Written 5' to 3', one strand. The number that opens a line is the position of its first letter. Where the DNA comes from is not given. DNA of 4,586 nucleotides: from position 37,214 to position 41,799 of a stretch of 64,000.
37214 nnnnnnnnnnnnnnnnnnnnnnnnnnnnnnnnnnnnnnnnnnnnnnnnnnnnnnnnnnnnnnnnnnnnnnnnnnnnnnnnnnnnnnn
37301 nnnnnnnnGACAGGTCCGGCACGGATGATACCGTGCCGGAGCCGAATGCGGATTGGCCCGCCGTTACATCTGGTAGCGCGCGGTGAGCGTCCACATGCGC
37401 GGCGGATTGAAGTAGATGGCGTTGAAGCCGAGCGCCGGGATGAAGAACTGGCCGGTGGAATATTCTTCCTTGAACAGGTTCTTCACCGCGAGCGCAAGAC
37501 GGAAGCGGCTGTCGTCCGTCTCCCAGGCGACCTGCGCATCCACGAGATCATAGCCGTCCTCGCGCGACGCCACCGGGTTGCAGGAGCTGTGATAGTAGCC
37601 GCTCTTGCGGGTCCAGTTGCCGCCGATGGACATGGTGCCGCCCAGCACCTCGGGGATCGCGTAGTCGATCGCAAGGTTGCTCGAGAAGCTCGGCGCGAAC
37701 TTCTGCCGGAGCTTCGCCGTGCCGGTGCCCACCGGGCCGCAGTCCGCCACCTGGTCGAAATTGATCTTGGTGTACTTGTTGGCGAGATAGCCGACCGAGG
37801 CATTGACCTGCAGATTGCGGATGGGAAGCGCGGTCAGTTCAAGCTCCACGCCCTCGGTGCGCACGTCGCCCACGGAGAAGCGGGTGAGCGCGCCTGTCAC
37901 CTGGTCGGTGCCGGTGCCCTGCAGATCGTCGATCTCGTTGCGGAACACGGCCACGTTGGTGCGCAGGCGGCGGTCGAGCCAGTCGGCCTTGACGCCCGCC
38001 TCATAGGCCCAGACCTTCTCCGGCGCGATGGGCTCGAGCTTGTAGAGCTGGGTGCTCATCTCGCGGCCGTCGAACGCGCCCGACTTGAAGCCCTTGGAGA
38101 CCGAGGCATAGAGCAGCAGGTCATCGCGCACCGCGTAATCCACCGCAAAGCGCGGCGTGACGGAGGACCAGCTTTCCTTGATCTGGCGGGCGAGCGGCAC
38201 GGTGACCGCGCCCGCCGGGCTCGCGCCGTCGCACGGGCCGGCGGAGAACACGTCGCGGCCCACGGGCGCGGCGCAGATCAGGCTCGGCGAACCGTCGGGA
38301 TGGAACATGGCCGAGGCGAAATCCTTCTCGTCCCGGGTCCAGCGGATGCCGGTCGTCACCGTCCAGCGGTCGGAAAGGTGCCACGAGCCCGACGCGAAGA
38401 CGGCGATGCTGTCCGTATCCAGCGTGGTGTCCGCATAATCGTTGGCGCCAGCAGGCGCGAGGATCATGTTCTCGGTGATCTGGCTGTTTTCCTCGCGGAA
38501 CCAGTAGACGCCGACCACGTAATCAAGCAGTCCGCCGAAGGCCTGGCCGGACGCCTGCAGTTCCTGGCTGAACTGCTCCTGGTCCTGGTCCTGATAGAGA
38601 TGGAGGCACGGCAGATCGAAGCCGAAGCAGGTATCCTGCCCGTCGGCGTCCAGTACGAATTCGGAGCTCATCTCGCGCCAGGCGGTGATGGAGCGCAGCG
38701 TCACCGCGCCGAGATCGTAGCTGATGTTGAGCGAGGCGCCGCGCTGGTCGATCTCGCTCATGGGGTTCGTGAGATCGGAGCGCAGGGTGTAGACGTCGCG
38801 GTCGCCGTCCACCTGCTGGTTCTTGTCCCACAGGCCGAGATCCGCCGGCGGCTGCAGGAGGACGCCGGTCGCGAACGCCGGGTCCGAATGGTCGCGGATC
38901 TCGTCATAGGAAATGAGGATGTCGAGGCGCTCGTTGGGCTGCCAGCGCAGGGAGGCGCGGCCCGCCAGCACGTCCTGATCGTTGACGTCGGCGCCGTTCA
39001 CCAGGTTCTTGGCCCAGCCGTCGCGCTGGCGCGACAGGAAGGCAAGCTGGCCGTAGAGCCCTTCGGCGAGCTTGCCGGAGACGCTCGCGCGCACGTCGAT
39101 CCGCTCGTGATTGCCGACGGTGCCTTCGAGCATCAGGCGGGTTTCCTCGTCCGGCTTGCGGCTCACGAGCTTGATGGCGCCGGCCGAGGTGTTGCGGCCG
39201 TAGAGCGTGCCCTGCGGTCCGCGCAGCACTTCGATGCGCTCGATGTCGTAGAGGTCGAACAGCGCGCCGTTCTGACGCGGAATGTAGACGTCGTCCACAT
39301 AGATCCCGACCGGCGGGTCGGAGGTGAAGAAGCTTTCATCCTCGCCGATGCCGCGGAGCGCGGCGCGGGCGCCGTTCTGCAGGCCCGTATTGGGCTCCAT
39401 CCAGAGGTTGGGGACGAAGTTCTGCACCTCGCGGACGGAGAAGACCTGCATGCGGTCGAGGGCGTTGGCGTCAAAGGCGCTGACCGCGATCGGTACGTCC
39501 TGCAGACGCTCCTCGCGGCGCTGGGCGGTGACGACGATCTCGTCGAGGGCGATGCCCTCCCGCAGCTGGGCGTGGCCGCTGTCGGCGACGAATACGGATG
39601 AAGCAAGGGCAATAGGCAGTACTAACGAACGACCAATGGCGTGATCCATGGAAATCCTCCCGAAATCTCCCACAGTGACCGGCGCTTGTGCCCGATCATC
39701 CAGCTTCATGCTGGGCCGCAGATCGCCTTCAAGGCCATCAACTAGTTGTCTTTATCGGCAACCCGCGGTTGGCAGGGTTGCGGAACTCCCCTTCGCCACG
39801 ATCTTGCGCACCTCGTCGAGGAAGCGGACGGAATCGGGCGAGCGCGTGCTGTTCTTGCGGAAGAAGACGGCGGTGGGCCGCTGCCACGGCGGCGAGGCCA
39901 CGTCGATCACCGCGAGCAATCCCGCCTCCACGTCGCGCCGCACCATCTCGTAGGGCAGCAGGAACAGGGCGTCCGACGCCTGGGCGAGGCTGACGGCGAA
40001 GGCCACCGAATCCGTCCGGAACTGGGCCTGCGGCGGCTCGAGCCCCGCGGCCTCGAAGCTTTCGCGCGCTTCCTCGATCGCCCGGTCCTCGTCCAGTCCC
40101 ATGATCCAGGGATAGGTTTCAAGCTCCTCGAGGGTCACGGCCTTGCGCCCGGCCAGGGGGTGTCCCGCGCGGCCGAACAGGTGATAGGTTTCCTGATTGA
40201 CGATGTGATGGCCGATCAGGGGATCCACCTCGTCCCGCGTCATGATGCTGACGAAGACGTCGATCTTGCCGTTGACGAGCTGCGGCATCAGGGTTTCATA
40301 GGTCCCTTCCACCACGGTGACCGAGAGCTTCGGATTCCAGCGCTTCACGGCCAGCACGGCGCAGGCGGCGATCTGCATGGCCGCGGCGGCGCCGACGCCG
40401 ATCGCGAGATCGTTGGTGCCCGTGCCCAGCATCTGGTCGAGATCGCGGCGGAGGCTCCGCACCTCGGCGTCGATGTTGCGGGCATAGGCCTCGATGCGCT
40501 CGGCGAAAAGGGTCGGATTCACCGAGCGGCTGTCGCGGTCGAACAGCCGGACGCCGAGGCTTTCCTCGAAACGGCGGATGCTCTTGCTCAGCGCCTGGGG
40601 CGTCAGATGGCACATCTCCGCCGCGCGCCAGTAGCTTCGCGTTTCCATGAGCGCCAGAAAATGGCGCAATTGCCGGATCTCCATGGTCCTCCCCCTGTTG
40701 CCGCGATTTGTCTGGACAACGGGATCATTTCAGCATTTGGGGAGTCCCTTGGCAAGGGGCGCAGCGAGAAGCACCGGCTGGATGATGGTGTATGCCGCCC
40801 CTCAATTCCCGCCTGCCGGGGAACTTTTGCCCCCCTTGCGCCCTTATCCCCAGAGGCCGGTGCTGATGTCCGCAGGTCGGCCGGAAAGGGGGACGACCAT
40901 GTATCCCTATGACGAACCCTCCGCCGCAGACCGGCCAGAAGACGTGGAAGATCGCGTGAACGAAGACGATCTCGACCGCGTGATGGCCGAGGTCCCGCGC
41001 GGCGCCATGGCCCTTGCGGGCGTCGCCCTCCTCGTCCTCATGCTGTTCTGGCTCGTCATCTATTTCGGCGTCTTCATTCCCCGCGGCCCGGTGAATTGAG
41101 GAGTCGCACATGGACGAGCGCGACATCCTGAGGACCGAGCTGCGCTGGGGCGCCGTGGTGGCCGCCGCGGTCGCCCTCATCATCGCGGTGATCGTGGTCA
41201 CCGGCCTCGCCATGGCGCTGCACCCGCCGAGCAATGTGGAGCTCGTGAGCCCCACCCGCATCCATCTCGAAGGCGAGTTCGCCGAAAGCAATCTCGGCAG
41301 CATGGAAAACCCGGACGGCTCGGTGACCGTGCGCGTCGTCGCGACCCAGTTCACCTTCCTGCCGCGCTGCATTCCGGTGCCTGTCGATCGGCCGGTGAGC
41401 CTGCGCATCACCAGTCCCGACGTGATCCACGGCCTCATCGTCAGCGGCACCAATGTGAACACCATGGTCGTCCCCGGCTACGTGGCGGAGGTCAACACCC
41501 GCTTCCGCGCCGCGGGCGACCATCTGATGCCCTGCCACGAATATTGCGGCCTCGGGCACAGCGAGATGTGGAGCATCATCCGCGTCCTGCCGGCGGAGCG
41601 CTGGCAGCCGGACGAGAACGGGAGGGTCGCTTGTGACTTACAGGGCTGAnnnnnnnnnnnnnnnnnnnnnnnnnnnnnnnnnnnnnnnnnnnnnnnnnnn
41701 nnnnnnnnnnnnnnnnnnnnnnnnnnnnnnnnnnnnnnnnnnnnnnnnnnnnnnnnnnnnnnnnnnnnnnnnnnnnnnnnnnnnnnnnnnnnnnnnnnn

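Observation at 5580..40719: Five copies of the palindrome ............, all in promoter regions, define an apparent local regulon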

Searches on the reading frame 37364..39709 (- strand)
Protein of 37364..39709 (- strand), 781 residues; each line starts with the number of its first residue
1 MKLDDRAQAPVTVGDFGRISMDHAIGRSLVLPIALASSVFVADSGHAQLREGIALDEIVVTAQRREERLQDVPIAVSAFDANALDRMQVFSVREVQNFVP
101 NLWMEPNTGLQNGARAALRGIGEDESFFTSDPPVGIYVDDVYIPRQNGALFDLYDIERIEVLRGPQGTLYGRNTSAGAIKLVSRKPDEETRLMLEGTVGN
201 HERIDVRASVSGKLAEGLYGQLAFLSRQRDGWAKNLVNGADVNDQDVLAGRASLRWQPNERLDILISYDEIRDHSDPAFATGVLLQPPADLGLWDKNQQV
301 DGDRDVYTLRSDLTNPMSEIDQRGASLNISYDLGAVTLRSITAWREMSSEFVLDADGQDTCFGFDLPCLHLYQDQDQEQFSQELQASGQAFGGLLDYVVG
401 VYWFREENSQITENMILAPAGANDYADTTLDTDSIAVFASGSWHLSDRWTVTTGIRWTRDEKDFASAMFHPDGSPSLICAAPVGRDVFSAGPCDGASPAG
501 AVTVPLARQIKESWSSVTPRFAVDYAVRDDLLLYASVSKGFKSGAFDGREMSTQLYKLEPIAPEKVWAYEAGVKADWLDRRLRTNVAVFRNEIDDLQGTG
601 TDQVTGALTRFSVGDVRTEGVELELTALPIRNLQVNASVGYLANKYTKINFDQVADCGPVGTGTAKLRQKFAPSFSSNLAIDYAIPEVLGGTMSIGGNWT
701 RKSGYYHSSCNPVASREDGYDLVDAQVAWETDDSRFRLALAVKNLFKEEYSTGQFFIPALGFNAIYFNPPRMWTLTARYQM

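Call 11: search_protein_families(library=pfam, proteins=[window:37364-39709:-])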
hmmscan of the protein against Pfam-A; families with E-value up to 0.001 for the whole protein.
window:37364-39709:- (781 aa): 2 families
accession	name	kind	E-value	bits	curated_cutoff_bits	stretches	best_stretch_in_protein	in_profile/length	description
PF00593.30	TonB_dep_Rec_b-barrel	-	1.4e-52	180.5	27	1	300-745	30-436/436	TonB dependent receptor-like, beta-barrel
PF07715.20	Plug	-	3.2e-17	63.4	23.9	1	69-178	2-107/107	TonB-dependent Receptor Plug Domain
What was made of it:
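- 31746..40684 (-): Probable target operon 5: LysR2, TBDR3 (37364-39649), unknown 242 aa, membrane protein 227 aa, MFS x2, amidohydrolase. Pfam (call 11).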

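Call 41: find_homologous_proteins(query=window:37364-39709:-, max_evalue=1e-100)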
Query window:37364-39709:- (781 aa): 400 proteins with E <= 1e-100 among 8000 candidates; the best 120 are listed.
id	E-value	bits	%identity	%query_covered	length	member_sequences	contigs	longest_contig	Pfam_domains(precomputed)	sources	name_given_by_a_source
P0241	0.0e+0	1743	100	97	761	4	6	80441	PF07715.21,PF00593.31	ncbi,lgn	-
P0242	0.0e+0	1272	72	97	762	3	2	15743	PF07715.21,PF00593.31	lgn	-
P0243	0.0e+0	1259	74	93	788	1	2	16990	PF07715.21,PF00593.31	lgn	-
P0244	0.0e+0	1194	71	93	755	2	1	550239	PF25183.2,PF07715.21,PF00593.31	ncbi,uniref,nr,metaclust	ncbi:hypothetical protein YP76_11375 [Sphingobium chungbukense]|uniref:TonB-dependent receptor n=1 T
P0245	0.0e+0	1156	65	97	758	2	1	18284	PF07715.21,PF00593.31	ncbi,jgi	-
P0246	0.0e+0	1153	66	97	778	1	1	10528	PF25183.2,PF07715.21,PF00593.31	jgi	-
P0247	0.0e+0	1130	66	93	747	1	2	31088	PF07715.21,PF00593.31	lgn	-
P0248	0.0e+0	1108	65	96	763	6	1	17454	PF07715.21,PF00593.31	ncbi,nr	ncbi:MAG: TonB-dependent receptor [Steroidobacteraceae bacterium]|nr:TonB-dependent receptor [Steroi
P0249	0.0e+0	1090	63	97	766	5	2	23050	PF07715.21,PF00593.31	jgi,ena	-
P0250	0.0e+0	1078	62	97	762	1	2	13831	PF07715.21,PF00593.31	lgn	-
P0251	0.0e+0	1071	63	98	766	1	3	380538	PF07715.21,PF00593.31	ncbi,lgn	ncbi:MAG: TonB-dependent receptor [Steroidobacteraceae bacterium]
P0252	0.0e+0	1067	62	97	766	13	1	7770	PF07715.21,PF00593.31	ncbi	-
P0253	0.0e+0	1066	64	93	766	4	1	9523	PF07715.21,PF00593.31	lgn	-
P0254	0.0e+0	1059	64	93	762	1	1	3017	PF07715.21,PF00593.31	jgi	jgi:iron complex outermembrane receptor protein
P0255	0.0e+0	1054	62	93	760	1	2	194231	PF07715.21,PF00593.31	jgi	jgi:iron complex outermembrane receptor protein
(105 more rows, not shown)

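Call 42: find_encoding_contigs(protein=P0241, flank=3000, max_places=2)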
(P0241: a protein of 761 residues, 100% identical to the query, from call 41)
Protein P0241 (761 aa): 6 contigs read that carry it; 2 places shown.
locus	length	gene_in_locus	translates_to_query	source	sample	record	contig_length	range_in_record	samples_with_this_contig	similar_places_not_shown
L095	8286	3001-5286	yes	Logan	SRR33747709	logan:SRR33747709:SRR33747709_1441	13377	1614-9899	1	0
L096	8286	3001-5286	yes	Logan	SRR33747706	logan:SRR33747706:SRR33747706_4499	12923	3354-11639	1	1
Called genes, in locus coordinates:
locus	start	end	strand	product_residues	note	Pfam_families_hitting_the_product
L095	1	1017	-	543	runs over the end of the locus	PF00115:COX1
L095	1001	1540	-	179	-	PF00116:COX2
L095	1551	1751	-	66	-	-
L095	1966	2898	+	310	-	PF00126:HTH_1, PF03466:LysR_substrate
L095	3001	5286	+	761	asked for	PF07715:Plug, PF00593:TonB_dep_Rec_b-barrel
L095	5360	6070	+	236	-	-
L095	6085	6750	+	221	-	-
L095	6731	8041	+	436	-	PF07690:MFS_1, PF11700:ATG22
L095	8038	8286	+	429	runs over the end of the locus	PF07690:MFS_1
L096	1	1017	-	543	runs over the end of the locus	PF00115:COX1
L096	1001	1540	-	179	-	PF00116:COX2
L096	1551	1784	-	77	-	-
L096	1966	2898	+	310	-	PF00126:HTH_1, PF03466:LysR_substrate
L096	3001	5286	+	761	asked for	PF07715:Plug, PF00593:TonB_dep_Rec_b-barrel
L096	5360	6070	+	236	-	-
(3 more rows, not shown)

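Call 43: find_encoding_contigs(protein=P0244, flank=10000, max_places=1)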
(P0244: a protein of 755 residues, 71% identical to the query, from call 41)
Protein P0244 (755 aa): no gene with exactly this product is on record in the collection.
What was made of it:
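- Tried and rejected: The look-up of the Sphingobium chungbukense TBDR3 orthologue (P0244) failed (call 43).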

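Call 44: find_encoding_contigs(protein=P0243, flank=10000, max_places=1)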
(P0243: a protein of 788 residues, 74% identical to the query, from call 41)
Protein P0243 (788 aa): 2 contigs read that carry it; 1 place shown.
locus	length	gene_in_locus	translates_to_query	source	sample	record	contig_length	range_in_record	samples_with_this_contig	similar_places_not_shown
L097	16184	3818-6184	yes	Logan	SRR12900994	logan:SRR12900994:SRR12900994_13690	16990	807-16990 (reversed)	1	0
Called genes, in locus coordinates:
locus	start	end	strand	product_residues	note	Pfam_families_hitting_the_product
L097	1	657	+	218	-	?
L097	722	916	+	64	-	-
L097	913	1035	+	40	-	-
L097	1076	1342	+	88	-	-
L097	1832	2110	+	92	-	PF01527:HTH_Tnp_1, PF13518:HTH_28 (faint)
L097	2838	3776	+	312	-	PF00126:HTH_1, PF03466:LysR_substrate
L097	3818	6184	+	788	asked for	PF07715:Plug, PF00593:TonB_dep_Rec_b-barrel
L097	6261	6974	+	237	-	-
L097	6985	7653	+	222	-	-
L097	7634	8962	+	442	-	PF07690:MFS_1, PF11700:ATG22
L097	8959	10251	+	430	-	PF03137:OATP (faint), PF00083:Sugar_tr (weak), PF07690:MFS_1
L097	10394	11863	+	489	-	PF01979:Amidohydro_1, PF07969:Amidohydro_3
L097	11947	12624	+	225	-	-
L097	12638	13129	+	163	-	PF00903:Glyoxalase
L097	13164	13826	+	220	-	-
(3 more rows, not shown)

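Call 45: find_encoding_contigs(protein=P0251, flank=10000, max_places=1)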
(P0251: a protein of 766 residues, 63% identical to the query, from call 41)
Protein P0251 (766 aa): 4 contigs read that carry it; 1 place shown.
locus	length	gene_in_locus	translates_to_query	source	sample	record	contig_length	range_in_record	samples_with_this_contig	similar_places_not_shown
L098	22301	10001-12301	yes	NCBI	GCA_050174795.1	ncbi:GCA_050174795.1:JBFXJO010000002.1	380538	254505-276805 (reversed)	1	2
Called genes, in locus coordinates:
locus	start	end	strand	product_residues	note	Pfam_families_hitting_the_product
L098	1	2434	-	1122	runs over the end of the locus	PF13374:TPR_10 (faint), PF24885:TPR_NPHP3 (faint), PF07719:TPR_2 (faint), PF13424:TPR_12 (weak), PF00515:TPR_1 (faint), PF17874:TPR_MalT (weak), PF13424:TPR_12, PF12770:CHAT, +1 more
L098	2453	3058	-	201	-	-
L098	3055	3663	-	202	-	PF04542:Sigma70_r2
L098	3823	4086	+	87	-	-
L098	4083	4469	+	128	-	-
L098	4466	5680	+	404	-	-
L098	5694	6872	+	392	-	-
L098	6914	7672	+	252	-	-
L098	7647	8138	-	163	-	PF00903:Glyoxalase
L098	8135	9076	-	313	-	PF00892:EamA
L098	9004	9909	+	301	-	PF00126:HTH_1, PF03466:LysR_substrate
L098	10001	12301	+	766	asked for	PF07715:Plug, PF00593:TonB_dep_Rec_b-barrel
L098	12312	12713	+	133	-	PF13474:SnoaL_3 (weak), PF14534:DUF4440 (weak), PF12680:SnoaL_2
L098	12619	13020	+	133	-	PF03795:YCII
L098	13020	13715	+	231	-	-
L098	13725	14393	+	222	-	-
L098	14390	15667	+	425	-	PF07690:MFS_1, PF11700:ATG22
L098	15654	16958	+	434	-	PF03137:OATP (faint), PF07690:MFS_1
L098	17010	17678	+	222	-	-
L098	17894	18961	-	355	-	PF00561:Abhydrolase_1, PF11339:DUF3141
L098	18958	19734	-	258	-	PF09712:PHA_synth_III_E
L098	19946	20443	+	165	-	PF07879:PHB_acc_N, PF05233:PHB_acc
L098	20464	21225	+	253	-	PF00106:adh_short, PF08659:KR, PF13561:adh_short_C2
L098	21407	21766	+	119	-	PF09361:Phasin_2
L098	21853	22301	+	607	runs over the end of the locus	PF07167:PhaC_N, PF00561:Abhydrolase_1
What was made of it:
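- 31746..40684 (-): The unit is conserved in L095-L098 (calls 42, 44, 45).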

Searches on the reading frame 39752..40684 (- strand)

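Call 11: search_protein_families(library=pfam, proteins=[window:39752-40684:-])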
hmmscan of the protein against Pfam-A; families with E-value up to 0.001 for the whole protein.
window:39752-40684:- (310 aa): 2 families
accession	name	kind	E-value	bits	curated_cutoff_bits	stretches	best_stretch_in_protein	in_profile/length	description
PF03466.25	LysR_substrate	-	8.7e-31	107.4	28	1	92-294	7-206/209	LysR substrate binding domain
PF00126.33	HTH_1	-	7.8e-19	67.8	26.6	1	3-61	1-59/60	Bacterial regulatory helix-turn-helix protein, lysR family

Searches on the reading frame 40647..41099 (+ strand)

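Call 11: search_protein_families(library=pfam, proteins=[window:40647-41099:+])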
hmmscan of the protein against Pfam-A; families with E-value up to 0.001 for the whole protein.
window:40647-41099:+ (150 aa): 1 family
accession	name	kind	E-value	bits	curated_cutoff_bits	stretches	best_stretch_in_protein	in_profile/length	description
PF08113.16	CoxIIa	-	0.00074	19.7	20.7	1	117-147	4-33/33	Cytochrome c oxidase subunit IIa family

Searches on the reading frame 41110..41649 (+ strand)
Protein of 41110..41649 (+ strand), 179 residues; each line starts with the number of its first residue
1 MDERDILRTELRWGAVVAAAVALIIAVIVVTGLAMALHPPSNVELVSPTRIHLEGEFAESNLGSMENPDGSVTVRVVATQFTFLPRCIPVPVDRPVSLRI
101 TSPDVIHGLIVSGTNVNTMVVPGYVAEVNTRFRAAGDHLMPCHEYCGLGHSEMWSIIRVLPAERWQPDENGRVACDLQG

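Call 11: search_protein_families(library=pfam, proteins=[window:41110-41649:+])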
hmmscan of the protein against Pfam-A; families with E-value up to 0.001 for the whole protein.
window:41110-41649:+ (179 aa): 1 family
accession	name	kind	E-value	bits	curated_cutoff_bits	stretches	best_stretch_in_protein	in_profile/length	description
PF00116.26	COX2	-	1.8e-08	34.8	22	1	88-158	48-118/120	Cytochrome C oxidase subunit II, periplasmic domain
